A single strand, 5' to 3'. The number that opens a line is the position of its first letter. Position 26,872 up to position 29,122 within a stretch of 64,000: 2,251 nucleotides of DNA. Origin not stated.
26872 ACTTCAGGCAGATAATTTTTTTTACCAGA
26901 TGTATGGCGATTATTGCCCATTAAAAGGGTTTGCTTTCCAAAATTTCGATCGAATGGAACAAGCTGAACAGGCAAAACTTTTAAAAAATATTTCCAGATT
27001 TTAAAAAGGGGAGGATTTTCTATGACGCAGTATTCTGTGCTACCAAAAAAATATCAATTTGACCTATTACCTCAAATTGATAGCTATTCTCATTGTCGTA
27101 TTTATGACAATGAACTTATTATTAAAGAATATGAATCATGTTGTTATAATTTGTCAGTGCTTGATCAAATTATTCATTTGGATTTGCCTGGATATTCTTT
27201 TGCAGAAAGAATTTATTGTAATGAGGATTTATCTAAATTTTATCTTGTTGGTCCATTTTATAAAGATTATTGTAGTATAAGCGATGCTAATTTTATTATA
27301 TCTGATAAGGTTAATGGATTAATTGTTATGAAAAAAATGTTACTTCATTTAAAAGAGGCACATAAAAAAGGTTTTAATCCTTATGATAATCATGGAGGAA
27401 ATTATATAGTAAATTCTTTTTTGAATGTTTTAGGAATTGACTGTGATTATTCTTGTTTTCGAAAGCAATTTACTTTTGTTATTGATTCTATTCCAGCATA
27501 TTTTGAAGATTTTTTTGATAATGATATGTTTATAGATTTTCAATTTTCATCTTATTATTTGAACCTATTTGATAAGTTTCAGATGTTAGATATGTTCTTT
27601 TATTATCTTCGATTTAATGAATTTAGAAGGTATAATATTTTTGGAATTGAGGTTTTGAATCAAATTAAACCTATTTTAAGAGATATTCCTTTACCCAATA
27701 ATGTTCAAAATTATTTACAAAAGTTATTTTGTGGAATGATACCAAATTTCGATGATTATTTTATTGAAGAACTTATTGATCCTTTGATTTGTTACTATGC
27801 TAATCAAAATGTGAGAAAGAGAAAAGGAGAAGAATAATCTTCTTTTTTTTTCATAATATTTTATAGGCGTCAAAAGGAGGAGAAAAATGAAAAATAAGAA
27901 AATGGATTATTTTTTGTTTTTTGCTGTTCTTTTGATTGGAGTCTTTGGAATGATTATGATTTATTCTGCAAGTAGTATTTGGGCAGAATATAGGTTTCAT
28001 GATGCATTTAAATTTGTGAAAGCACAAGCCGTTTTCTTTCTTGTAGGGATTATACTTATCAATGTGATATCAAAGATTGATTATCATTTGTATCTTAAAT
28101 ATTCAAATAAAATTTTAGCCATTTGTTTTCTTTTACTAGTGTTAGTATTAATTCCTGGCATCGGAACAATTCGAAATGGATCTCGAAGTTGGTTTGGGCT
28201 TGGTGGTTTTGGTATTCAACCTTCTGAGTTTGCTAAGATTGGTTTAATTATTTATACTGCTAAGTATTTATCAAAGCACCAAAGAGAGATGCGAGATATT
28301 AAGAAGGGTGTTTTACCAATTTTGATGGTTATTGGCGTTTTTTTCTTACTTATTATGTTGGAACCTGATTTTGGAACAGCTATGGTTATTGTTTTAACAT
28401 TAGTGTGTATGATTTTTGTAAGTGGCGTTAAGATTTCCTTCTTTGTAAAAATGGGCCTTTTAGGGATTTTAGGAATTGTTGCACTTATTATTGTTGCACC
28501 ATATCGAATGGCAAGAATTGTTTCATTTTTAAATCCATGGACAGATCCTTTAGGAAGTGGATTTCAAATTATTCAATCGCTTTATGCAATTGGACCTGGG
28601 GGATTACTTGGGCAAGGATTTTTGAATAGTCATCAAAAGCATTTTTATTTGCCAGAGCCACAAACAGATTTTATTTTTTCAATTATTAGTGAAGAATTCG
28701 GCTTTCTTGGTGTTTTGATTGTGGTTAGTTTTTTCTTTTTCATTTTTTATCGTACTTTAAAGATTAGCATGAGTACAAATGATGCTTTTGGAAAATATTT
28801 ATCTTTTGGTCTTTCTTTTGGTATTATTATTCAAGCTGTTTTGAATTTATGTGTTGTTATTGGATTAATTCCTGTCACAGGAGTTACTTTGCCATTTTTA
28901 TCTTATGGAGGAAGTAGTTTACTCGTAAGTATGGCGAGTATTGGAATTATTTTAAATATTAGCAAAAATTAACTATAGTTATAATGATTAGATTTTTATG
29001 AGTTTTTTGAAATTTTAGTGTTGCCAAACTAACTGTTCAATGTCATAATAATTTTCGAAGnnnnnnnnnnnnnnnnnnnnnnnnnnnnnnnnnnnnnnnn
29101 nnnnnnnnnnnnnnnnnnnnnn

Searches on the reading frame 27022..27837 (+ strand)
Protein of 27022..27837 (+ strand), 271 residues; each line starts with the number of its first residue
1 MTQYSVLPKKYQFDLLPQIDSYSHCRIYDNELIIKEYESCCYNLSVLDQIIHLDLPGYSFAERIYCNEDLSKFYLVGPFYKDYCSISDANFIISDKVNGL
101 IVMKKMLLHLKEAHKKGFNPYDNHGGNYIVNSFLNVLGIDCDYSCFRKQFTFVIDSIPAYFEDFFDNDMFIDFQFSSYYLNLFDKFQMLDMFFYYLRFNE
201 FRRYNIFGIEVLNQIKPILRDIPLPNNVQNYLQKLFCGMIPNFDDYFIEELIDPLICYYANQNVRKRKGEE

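Call 4: search_protein_families(library=pfam, proteins=[window:27022-27837:+])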
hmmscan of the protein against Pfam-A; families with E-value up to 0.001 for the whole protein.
window:27022-27837:+ (271 aa): 0 families

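Call 6: search_protein_families(library=pfam, proteins=[window:27022-27837:+], max_evalue=1)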
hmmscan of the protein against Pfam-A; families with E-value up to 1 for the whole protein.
window:27022-27837:+ (271 aa): 1 family
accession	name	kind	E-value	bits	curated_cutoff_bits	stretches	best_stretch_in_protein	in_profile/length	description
PF19637.4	DUF6140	-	0.028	14.9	27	1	96-141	13-56/69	Family of unknown function (DUF6140)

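Call 53: search_protein_families(library=ncbifam, proteins=[window:27022-27837:+], max_evalue=0.001)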
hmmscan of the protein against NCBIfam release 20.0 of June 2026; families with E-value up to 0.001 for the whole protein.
window:27022-27837:+ (271 aa): 0 families

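Call 72: search_protein_families(library=padloc, proteins=[window:27022-27837:+], max_evalue=0.01)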
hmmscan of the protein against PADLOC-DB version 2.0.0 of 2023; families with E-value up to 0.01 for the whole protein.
window:27022-27837:+ (271 aa): 0 families

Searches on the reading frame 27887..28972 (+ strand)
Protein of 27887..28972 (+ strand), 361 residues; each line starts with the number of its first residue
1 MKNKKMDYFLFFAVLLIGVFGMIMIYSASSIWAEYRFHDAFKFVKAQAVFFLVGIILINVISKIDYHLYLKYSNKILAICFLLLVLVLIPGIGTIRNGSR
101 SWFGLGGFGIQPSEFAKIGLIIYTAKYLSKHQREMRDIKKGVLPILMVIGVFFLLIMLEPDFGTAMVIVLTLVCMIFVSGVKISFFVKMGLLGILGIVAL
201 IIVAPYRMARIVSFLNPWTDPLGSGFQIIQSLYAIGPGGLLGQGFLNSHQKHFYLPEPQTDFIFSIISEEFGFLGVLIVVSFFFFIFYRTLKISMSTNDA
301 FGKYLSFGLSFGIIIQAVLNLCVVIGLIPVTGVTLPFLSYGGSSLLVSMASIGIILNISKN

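Call 6: search_protein_families(library=pfam, proteins=[window:27887-28972:+], max_evalue=1)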
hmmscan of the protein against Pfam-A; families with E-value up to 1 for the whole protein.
window:27887-28972:+ (361 aa): 1 family
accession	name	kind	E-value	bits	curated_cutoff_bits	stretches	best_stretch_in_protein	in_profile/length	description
PF01098.24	FTSW_RODA_SPOVE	-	8.5e-119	397.1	26.4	1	10-360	4-352/356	Cell cycle protein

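Call 53: search_protein_families(library=ncbifam, proteins=[window:27887-28972:+], max_evalue=0.001)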
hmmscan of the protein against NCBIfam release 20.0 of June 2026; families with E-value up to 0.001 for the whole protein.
window:27887-28972:+ (361 aa): 6 families
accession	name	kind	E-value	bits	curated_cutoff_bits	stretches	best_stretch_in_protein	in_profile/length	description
TIGR02615.1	spoVE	exception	1.1e-133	446.1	448.8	1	7-360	1-354/354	stage V sporulation protein E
TIGR02614.1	ftsW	equivalog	4.7e-124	414.1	337.5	1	7-360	1-355/357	putative lipid II flippase FtsW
TIGR02210.1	rodA_shape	equivalog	1.5e-98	330.3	336.7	1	7-359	1-353/357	rod shape-determining protein RodA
NF008042.0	PRK10774.1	equivalog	6.1e-80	269.2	493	1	7-358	36-388/405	cell division protein FtsW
NF008060.0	PRK10794.1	equivalog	3e-58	197.5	590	1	16-359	20-360/370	peptidoglycan glycosyltransferase MrdB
NF037961.1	RodA_shape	subfamily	9.4e-54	183.3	150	2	224-355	272-404/415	rod shape-determining protein RodA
